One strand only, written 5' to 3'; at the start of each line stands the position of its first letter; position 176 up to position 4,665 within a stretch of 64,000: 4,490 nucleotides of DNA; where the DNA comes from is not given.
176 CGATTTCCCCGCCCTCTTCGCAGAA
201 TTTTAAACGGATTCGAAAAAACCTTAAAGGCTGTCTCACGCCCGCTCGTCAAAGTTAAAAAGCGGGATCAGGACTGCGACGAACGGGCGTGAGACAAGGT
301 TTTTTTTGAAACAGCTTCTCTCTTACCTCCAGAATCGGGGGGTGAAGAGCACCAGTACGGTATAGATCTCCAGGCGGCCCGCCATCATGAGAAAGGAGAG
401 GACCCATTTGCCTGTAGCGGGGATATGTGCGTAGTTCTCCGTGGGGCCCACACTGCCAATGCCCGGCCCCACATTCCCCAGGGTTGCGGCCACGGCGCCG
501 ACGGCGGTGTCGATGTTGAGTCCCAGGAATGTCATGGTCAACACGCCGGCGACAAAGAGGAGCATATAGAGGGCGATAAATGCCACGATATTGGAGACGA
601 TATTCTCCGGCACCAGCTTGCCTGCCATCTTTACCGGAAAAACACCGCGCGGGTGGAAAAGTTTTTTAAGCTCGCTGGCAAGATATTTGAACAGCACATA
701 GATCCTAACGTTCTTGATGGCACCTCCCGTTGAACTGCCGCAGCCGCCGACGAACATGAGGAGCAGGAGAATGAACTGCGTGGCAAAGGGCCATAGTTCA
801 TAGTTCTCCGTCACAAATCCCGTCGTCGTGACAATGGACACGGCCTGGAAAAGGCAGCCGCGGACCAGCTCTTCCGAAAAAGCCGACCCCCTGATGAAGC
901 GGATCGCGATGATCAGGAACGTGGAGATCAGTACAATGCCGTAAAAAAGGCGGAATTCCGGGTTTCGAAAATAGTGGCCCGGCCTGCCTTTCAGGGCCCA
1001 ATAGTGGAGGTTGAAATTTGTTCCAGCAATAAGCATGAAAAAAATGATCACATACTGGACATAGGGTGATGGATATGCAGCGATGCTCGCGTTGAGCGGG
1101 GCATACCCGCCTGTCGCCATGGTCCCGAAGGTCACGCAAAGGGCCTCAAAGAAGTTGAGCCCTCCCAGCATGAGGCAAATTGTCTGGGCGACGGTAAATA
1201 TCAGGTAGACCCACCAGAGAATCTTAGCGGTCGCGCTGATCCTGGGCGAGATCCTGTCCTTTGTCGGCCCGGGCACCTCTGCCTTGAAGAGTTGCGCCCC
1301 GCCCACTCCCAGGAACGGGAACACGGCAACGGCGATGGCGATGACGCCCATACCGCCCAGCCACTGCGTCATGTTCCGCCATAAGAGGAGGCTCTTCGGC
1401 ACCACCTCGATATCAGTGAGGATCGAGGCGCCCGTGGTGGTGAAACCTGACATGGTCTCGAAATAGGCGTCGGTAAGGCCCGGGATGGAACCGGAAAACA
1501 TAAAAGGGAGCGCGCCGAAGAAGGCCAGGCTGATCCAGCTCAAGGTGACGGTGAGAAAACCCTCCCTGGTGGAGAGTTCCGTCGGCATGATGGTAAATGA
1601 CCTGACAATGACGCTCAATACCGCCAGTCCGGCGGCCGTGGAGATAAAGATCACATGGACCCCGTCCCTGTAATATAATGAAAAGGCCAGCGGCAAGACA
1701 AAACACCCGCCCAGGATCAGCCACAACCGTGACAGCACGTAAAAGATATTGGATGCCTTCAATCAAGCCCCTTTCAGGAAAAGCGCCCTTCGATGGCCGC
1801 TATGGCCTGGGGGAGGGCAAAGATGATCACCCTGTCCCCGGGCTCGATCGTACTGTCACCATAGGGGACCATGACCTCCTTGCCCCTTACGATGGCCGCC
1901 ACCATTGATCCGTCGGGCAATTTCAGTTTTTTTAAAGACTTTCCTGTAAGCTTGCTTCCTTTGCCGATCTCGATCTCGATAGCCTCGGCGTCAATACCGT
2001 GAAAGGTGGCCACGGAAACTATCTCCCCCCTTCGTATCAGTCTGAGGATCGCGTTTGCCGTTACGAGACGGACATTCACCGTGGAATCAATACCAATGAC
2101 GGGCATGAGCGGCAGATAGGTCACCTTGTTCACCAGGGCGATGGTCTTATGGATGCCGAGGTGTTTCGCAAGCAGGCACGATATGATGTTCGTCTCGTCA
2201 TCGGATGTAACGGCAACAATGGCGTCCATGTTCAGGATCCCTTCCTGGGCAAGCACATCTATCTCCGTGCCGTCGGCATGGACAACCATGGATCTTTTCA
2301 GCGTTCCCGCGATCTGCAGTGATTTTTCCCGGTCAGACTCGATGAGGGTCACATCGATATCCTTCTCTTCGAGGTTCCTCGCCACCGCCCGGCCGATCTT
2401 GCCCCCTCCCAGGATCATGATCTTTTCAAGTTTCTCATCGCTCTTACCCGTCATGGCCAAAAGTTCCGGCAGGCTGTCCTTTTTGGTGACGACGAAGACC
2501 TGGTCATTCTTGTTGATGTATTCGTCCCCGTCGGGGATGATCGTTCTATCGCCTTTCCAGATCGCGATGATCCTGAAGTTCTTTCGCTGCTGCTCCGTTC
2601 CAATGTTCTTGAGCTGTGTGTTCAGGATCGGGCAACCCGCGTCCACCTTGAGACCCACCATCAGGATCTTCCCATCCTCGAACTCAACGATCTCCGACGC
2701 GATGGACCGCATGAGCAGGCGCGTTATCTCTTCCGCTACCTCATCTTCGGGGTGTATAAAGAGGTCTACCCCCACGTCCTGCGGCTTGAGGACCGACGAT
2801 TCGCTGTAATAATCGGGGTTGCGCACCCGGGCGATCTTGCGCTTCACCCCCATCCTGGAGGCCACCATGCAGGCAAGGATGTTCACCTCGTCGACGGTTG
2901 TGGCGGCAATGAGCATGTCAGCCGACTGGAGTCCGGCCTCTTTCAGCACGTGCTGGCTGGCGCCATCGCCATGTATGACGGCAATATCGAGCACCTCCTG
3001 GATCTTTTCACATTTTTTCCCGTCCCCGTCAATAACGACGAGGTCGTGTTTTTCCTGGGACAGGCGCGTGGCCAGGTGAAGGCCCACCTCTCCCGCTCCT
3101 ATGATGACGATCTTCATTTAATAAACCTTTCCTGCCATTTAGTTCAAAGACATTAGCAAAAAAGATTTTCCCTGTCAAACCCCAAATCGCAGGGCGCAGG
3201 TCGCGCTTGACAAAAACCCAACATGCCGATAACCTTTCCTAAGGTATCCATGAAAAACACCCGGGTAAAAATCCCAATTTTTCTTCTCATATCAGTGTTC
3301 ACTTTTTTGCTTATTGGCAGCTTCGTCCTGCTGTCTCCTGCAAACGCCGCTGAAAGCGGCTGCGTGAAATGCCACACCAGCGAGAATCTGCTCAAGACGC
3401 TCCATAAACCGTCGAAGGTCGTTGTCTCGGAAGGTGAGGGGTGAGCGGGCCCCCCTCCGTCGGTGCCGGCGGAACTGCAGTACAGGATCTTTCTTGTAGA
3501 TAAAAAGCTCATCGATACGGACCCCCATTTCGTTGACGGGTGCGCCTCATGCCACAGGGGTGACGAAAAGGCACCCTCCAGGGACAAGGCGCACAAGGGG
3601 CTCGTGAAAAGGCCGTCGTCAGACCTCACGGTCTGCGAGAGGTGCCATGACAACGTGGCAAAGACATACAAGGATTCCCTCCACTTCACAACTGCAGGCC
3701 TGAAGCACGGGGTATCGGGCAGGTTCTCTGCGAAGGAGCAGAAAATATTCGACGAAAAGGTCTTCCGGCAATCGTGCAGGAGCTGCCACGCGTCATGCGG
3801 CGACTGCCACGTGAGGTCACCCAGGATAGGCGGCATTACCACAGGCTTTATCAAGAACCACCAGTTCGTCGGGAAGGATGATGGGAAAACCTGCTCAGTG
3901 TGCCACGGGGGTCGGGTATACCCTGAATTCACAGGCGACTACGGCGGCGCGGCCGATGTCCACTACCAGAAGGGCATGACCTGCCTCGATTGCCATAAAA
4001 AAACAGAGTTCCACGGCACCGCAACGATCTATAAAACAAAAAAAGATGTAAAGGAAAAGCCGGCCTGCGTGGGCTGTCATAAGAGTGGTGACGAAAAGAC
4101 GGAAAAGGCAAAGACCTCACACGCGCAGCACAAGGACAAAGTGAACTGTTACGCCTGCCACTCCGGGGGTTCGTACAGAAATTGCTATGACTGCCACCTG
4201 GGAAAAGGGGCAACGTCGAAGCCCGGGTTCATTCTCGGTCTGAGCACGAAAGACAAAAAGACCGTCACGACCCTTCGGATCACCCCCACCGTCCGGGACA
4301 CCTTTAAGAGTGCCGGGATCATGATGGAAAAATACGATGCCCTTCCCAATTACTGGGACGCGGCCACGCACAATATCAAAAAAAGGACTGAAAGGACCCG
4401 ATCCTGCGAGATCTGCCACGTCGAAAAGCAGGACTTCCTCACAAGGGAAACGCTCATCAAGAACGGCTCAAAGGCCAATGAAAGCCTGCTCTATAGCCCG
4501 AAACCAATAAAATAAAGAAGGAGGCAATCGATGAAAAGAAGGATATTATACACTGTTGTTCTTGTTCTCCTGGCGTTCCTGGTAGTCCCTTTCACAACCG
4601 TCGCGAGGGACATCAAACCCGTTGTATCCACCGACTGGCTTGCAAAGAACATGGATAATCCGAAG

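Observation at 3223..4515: An in-frame UGA joins a signal-peptide/first-heme ORF to a 10-heme ORF: candidate selenocysteine-containing multiheme cytochrome next to a rhodanese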

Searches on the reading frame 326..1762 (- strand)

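Call 29: search_protein_families(library=ncbifam, proteins=[window:326-1762:-], max_evalue=0.00001)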
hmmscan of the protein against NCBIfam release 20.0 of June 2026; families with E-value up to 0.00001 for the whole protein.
window:326-1762:- (479 aa): 2 families
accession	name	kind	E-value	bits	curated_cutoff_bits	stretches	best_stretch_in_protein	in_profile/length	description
NF008020.0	PRK10750.1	equivalog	9.2e-116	387.8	866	1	5-479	5-482/483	Trk system potassium transporter TrkH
TIGR00933.1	2a38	subfamily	4.4e-91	305.9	331.15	1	83-463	2-391/391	TrkH family potassium uptake protein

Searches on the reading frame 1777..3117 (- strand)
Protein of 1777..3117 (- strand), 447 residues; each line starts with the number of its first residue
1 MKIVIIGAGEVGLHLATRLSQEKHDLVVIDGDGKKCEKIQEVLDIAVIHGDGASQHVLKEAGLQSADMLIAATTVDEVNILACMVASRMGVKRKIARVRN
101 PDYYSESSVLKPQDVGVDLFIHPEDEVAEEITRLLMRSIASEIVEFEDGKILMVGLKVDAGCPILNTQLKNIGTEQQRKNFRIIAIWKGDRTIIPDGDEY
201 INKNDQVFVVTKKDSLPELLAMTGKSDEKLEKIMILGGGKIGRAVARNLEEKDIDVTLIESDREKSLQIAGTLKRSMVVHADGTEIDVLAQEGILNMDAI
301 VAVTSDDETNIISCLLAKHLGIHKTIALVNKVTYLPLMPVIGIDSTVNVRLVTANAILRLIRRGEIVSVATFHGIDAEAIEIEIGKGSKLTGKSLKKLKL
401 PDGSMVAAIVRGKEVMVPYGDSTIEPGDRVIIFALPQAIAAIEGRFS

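Call 29: search_protein_families(library=ncbifam, proteins=[window:1777-3117:-], max_evalue=0.00001)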
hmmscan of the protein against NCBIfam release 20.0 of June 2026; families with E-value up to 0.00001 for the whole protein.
window:1777-3117:- (447 aa): 36 families (the best 25 are shown)
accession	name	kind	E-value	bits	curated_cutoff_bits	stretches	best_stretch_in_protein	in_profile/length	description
NF007039.0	PRK09496.3-2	equivalog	2e-144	481.7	293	1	1-446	1-444/446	Trk system potassium transporter TrkA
NF007041.0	PRK09496.3-4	equivalog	8.4e-128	426.9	386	1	1-443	1-440/450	Trk system potassium transporter TrkA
NF007031.0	PRK09496.1-2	equivalog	7.9e-122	407.6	289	1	1-444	1-449/458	Trk system potassium transporter TrkA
NF007038.0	PRK09496.2-6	equivalog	1.6e-121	406.2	374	1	1-446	1-444/445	Trk system potassium transporter TrkA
NF007032.0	PRK09496.1-4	equivalog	1.2e-112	377.2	309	1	1-437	1-440/457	Trk system potassium transporter TrkA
NF007040.0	PRK09496.3-3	equivalog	2.5e-111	372.5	455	1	2-437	5-452/462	Trk system potassium transporter TrkA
NF007036.0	PRK09496.2-3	subfamily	1.1e-105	354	407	1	1-446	1-447/448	Trk system potassium transporter TrkA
NF007030.0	PRK09496.1-1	equivalog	2.6e-99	332.9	371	1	1-435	1-439/458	Trk system potassium transporter TrkA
NF007034.0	PRK09496.2-1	subfamily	1.6e-95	320.6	344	1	1-440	1-439/445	Trk system potassium transporter TrkA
NF007033.0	PRK09496.1-5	equivalog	2.2e-91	307.2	338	1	1-442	1-443/449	Trk system potassium transporter TrkA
NF007037.0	PRK09496.2-4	equivalog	3.2e-84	283.4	445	1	1-444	1-451/454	Trk system potassium transporter TrkA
NF007035.0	PRK09496.2-2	equivalog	1.7e-75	254.6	521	1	1-440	1-443/455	Trk system potassium transporter TrkA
NF007043.0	PRK09496.3-6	equivalog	1.7e-71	241.3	384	1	1-441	1-439/445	Trk system potassium transporter TrkA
NF007042.0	PRK09496.3-5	equivalog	3.4e-45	154.6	467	3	1-147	1-148/466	Trk system potassium transporter TrkA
NF003716.0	PRK05326.1-3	equivalog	5.6e-17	61.4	355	1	368-442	403-477/499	potassium/proton antiporter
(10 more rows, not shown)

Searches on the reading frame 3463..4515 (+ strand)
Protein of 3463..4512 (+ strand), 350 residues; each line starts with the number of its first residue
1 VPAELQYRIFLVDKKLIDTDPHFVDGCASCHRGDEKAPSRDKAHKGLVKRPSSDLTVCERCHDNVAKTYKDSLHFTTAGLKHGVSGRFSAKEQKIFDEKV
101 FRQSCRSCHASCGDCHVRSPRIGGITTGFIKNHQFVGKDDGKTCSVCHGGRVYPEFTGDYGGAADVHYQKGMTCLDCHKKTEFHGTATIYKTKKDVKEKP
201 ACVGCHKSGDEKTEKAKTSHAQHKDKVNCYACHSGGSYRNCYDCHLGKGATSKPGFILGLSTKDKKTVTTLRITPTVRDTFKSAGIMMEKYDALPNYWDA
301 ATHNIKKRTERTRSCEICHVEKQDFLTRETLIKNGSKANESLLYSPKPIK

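Call 19: find_related_loci(query=A2, collection=genome_contigs, flank=5000)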
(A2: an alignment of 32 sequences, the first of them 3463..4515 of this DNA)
Query A2 (350 aa) in genome_contigs; peptide patterns used: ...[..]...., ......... (x = any residue, [..] = any of these).
600 stretches matched a pattern (row limit reached: there are more); 399 encode a relative of the query (tblastn E <= 1e-3); the best 80 are kept; 80 distinct loci.
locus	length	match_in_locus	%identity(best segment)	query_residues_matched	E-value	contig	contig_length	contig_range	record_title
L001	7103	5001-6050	75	1-350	0e+0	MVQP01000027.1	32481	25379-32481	MAG: Syntrophorhabdus sp. PtaB.Bin047 A4E60_contig000027, whole genome shotgun sequence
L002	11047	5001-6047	71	1-350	2e-177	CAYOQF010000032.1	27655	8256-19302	MAG TPA_asm: uncultured Syntrophorhabdaceae bacterium isolate SRP278314_co1_355 genome assembly, contig: NODE_2192_lengt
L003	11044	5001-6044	64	3-350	8e-163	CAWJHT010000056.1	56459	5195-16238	MAG: uncultured delta proteobacterium isolate MFD00709.bin.2.122 genome assembly, contig: contig_39675, whole genome sho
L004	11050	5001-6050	65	1-350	1e-161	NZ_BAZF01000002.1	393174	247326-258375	Geobacter sp. OR-1, whole genome shotgun sequence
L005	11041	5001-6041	63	1-347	3e-159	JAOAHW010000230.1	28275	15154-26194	MAG: Syntrophorhabdaceae bacterium isolate SKW74 k141_419806, whole genome shotgun sequence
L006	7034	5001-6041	61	1-347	7e-157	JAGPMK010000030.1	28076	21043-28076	MAG: Syntrophorhabdales bacterium isolate Gw_SlDig_bin_311 Gw_SlDig_2569_length_28076_cov_67.824108, whole genome shotgu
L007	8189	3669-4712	62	3-350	5e-155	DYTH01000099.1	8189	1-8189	MAG TPA_asm: Syntrophus aciditrophicus isolate SulCav_PC08_3_54_36 SulCav_PC08-3_7853_length_8189_cov_24.240103, whole g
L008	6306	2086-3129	62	3-350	3e-154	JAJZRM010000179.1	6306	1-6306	MAG: Deltaproteobacteria bacterium isolate SKS1.bin8 NODE_21794_length_6306_cov_1.363327, whole genome shotgun sequence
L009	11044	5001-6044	62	3-349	9e-151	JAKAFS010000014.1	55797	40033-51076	MAG: Deltaproteobacteria bacterium isolate WY2.bin112 NODE_718_length_55797_cov_1.664685, whole genome shotgun sequence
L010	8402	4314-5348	61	4-349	3e-150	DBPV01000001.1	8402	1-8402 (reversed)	MAG TPA_asm: Syntrophaceae bacterium UBA1411 UBA1411_contig_26443, whole genome shotgun sequence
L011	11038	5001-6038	61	2-349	2e-148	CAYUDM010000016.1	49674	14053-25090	MAG TPA_asm: uncultured Smithella sp. isolate binchicken_co42_513 genome assembly, contig: NODE_513_length_49674_cov_6.4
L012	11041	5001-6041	58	3-349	1e-145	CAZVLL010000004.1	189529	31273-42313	MAG TPA_asm: uncultured Syntrophaceae bacterium isolate SRP302447_co3_125 genome assembly, contig: NODE_202_length_18952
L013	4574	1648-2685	59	4-350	6e-147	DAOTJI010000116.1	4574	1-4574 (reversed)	MAG TPA_asm: Smithellaceae bacterium isolate AMR_MDS_3003 NODE_16336_length_4574_cov_9.081877, whole genome shotgun sequ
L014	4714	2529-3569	55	3-349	8e-142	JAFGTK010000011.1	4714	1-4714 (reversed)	MAG: Deltaproteobacteria bacterium isolate Zod_Metabat.965 k87_208701, whole genome shotgun sequence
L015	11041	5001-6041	58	3-350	6e-139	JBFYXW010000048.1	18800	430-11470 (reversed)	MAG: Syntrophaceae bacterium isolate PPR_0392 k121_4543136, whole genome shotgun sequence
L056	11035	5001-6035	31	8-324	4e-37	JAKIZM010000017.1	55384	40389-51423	MAG: Bacteroidetes bacterium isolate UR.bin72 UR_contig_1119, whole genome shotgun sequence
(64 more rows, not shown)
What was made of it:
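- One cultivated carrier is Geobacter sp. OR-1 (call 19).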

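Call 40: find_homologous_proteins(query=L056:4770-6158:+, max_evalue=1e-10)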
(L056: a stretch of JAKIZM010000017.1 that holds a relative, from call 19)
Query L056:4770-6158:+ (463 aa): 918 proteins with E <= 1e-10 among 4047 candidates; the best 120 are listed.
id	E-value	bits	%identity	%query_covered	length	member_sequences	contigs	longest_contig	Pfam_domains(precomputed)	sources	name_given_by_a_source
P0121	0.0e+0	1017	89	100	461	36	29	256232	PF14522.12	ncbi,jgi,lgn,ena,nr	ncbi:MAG: hypothetical protein PHY57_09600 [Ignavibacterium sp.]|jgi:thiosulfate/3-mercaptopyruvate 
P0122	1.1e-277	940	81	100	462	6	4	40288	PF14522.12,PF22113.2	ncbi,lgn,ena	-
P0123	2.0e-273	926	82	98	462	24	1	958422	PF14522.12,PF22113.2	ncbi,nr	ncbi:MAG: hypothetical protein IPH97_09585 [Ignavibacteriales bacterium]|nr:hypothetical protein [Ig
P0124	3.3e-268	909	80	99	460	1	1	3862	PF14522.12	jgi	jgi:hypothetical protein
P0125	3.1e-263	892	79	100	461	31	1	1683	PF14522.12,PF22113.2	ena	-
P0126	6.5e-262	888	79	98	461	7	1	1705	PF14522.12,PF22113.2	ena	-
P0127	6.9e-262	888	81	92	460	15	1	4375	PF14522.12,PF22113.2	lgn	-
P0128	2.6e-261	886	78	100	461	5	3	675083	PF14522.12,PF22113.2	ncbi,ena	-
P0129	4.2e-260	882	79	97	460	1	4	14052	PF14522.12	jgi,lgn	-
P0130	5.3e-259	878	76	99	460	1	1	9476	PF14522.12,PF22113.2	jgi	jgi:thiosulfate/3-mercaptopyruvate sulfurtransferase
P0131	4.6e-258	875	77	100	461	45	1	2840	PF14522.12,PF22113.2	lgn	-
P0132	1.2e-257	874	77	99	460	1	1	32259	PF14522.12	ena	-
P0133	2.4e-257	873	78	99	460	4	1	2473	PF02085.22,PF14522.12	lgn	-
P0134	3.3e-257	872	78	100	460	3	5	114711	PF14522.12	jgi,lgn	jgi:thiosulfate/3-mercaptopyruvate sulfurtransferase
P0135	7.8e-247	838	77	100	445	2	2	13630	PF14522.12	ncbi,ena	-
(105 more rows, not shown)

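Call 55: search_protein_representatives(protein=window:3463-4512:+)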
Query: 350 residues. Proteins with E-value up to 0.001 (for the whole library): 491; up to 1e-10: 225; up to 1e-30: 78. The best 150 are listed.
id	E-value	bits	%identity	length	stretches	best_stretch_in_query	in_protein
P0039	8.3e-165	564.8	66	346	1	7-350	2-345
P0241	6.7e-104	364.5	59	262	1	7-267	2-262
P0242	1.4e-95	337.1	61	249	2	26-160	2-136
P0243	2.6e-77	277.0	70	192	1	180-350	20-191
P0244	1.9e-74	267.5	55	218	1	138-349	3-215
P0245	1.1e-69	251.9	56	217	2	5-114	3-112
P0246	9.4e-61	222.5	39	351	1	7-341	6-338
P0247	1.6e-54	202.0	44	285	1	48-280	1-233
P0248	4.6e-54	200.5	38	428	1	11-346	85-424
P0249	3.8e-52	194.2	37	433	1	6-341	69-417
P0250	6.8e-51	190.1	41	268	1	98-345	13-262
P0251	2.7e-50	188.1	39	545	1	17-344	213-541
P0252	1.1e-49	186.2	52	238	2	211-327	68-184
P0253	2.1e-47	178.6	63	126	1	228-349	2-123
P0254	1.5e-46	175.8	36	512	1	19-346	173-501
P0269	6.4e-41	157.3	36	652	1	10-343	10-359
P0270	1.1e-40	156.6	33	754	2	25-344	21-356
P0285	8.4e-38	147.0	33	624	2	10-347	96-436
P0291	4.7e-37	144.6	32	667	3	4-346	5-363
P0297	3.4e-35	138.5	32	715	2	8-343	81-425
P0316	1.3e-31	126.7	35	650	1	43-348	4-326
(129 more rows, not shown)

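Call 64: search_protein_families(library=pfam, proteins=[P0269, P0270, P0291, P0316, P0285, P0297, P0251], max_evalue=0.00001)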
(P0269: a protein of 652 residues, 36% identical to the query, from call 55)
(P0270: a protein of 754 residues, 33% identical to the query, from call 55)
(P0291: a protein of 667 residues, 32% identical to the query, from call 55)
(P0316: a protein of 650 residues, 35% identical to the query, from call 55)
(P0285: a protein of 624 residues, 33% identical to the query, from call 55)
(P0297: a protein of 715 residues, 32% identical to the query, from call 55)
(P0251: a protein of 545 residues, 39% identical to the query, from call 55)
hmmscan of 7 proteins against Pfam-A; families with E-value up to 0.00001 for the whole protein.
P0269 (652 aa): 3 families
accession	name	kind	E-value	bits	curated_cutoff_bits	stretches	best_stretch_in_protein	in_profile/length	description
PF00581.25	Rhodanese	-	2e-34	118.5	22.2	2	388-501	1-101/102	Rhodanese-like domain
PF14522.11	Cytochrome_C7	-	2.4e-09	37.3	24.8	0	171-238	6-67/67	Cytochrome c7 and related cytochrome c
PF13435.11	Cytochrome_C554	-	6.4e-06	27.5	20.8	0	199-238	41-84/84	Cytochrome c554 and c-prime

P0270 (754 aa): 5 families
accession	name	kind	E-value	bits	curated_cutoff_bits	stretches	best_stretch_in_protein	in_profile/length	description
PF14537.11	Cytochrom_c3_2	-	4.4e-16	59.6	25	0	513-576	5-66/79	Cytochrome c3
PF14522.11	Cytochrome_C7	-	1.4e-12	47.7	24.8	0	562-617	8-67/67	Cytochrome c7 and related cytochrome c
PF22113.1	Mtrc-MtrF_II-IV_dom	-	8.6e-11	42.1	30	0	428-524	80-166/176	Outer membrane cytochrome MtrC/MtrF-like, domains II/IV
PF13435.11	Cytochrome_C554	-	4.4e-07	31.2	20.8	1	478-544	1-84/84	Cytochrome c554 and c-prime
PF02085.21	Cytochrom_CIII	-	1.7e-06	28.8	22.9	0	514-597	30-101/101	Class III cytochrome C family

P0291 (667 aa): 2 families
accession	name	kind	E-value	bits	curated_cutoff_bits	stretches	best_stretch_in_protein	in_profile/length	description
PF14522.11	Cytochrome_C7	-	5.1e-15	55.5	24.8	0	561-606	8-55/67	Cytochrome c7 and related cytochrome c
PF14537.11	Cytochrom_c3_2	-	1.3e-08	35.6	25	0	466-500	2-36/79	Cytochrome c3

P0316 (650 aa): 4 families
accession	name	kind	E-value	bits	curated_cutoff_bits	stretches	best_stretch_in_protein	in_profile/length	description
PF14522.11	Cytochrome_C7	-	1.5e-13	50.8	24.8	0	380-446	14-66/67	Cytochrome c7 and related cytochrome c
PF13435.11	Cytochrome_C554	-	3.4e-09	38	20.8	1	381-447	1-84/84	Cytochrome c554 and c-prime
PF22113.1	Mtrc-MtrF_II-IV_dom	-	4.2e-07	30.1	30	0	15-149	28-169/176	Outer membrane cytochrome MtrC/MtrF-like, domains II/IV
PF14537.11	Cytochrom_c3_2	-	3.6e-06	27.8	25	0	70-148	8-69/79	Cytochrome c3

P0285 (624 aa): 4 families
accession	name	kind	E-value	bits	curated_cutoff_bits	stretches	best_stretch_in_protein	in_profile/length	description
PF22113.1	Mtrc-MtrF_II-IV_dom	-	6.5e-12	45.8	30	1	47-149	78-164/176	Outer membrane cytochrome MtrC/MtrF-like, domains II/IV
PF14522.11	Cytochrome_C7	-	7e-12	45.4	24.8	0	400-488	12-67/67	Cytochrome c7 and related cytochrome c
PF14537.11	Cytochrom_c3_2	-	6.9e-08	33.3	25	0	255-320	3-78/79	Cytochrome c3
PF13435.11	Cytochrome_C554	-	1.5e-07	32.7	20.8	1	556-620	2-83/84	Cytochrome c554 and c-prime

P0297 (715 aa): 2 families
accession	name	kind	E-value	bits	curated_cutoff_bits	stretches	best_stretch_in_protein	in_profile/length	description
PF00581.25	Rhodanese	-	1e-37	129.1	22.2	2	456-566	2-101/102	Rhodanese-like domain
PF14522.11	Cytochrome_C7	-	2.1e-06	27.9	24.8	0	215-261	12-57/67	Cytochrome c7 and related cytochrome c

P0251 (545 aa): 3 families
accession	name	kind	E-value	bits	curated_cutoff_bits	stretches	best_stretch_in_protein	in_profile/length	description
PF00034.26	Cytochrom_C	-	1.2e-10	43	21.3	1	56-138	2-89/90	Cytochrome c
PF14522.11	Cytochrome_C7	-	3.1e-10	40.2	24.8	0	356-421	6-67/67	Cytochrome c7 and related cytochrome c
PF14537.11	Cytochrom_c3_2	-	5.2e-07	30.5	25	0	220-302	6-66/79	Cytochrome c3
